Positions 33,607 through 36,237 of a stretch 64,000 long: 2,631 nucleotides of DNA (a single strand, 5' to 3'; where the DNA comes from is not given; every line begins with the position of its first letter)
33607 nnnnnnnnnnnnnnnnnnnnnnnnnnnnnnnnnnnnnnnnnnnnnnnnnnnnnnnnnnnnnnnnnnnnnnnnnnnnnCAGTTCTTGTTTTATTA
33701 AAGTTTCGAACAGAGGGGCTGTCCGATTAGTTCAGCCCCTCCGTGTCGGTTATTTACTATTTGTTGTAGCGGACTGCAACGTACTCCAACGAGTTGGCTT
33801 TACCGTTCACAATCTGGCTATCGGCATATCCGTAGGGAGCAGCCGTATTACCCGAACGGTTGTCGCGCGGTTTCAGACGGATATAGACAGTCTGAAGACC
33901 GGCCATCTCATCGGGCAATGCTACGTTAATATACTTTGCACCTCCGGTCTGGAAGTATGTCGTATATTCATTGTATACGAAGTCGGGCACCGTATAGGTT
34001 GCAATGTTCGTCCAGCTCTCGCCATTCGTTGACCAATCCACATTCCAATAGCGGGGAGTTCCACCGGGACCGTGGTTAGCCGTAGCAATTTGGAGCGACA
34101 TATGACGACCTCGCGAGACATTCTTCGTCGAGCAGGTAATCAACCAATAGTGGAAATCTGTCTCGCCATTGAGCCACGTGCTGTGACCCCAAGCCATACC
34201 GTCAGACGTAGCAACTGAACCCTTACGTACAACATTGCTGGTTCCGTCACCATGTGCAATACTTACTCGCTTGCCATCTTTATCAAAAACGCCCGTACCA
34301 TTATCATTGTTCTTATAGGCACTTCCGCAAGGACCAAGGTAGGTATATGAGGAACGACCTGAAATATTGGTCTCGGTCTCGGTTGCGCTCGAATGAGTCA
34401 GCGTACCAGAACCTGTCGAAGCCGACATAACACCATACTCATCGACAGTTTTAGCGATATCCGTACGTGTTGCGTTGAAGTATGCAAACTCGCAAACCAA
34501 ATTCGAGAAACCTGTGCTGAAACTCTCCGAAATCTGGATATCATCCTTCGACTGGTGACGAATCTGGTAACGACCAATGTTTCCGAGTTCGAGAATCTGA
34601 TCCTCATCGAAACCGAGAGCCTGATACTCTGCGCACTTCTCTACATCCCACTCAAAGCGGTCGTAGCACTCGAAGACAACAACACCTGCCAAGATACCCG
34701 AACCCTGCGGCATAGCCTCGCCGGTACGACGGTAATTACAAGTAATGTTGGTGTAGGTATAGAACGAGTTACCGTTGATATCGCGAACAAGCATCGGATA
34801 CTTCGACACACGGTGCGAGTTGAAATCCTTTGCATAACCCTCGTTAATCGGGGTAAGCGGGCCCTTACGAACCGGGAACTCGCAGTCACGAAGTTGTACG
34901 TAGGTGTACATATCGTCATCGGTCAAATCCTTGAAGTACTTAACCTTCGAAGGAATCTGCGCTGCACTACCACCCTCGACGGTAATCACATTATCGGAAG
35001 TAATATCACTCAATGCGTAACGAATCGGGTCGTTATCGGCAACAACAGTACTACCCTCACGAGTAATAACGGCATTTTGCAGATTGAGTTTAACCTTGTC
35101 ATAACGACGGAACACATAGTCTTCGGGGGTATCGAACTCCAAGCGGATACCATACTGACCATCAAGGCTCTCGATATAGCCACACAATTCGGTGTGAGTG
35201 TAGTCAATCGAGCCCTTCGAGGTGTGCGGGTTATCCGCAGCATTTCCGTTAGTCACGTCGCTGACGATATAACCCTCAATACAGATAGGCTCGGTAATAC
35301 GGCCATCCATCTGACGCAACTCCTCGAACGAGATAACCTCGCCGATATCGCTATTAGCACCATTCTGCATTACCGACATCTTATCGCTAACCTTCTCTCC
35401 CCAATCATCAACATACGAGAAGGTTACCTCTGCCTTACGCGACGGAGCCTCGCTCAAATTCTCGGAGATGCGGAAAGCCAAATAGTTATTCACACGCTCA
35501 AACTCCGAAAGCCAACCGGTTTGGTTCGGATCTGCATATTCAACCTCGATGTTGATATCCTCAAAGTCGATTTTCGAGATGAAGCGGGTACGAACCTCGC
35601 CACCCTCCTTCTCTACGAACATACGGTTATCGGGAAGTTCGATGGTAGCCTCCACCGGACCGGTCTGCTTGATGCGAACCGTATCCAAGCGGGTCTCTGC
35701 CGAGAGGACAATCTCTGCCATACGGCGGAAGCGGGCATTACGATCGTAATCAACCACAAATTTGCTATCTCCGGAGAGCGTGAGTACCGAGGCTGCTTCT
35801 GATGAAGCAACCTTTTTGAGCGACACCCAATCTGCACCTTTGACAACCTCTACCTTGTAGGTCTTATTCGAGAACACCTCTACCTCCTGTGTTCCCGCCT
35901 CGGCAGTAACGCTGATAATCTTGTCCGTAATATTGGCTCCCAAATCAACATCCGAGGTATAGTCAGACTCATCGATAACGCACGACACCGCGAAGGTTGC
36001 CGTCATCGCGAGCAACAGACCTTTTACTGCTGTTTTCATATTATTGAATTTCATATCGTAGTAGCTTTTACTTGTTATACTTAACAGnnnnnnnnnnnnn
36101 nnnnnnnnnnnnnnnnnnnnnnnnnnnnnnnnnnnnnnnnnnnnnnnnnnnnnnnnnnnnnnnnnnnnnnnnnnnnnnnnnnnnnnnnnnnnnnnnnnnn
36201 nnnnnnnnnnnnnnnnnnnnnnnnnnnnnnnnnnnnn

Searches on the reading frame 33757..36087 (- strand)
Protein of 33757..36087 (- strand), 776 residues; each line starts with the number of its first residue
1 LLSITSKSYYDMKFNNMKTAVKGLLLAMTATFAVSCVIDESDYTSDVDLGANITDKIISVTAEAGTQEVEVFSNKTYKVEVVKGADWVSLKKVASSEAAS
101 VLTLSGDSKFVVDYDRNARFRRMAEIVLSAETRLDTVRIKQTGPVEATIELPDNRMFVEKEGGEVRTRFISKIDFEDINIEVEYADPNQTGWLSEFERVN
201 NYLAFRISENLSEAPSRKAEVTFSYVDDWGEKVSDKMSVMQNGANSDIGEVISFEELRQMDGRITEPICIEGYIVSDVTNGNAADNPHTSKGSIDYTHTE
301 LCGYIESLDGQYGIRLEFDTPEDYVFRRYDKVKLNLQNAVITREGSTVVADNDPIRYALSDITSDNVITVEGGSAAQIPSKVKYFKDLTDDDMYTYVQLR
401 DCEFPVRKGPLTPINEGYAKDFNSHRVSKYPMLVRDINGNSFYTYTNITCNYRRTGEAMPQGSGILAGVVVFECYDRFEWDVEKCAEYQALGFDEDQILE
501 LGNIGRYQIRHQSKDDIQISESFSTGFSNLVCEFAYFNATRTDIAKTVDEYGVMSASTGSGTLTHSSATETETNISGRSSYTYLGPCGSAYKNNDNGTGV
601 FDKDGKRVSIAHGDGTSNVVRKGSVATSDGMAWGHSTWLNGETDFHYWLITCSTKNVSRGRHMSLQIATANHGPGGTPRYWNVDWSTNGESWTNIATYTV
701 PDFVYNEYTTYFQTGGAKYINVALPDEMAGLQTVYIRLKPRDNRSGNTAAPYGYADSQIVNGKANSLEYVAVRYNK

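Call 70: search_protein_families(library=pfam, proteins=[window:33757-36087:-], max_evalue=0.001)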
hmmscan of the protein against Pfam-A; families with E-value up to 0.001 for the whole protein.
window:33757-36087:- (776 aa): 2 families
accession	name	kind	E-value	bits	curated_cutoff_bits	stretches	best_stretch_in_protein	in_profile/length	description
PF18942.5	DUF5689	-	6.1e-11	43.1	28.6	1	251-470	3-200/217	Family of unknown function (DUF5689)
PF13004.13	BACON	-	4.3e-05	23.8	25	0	186-241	5-60/61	Putative binding domain, N-terminal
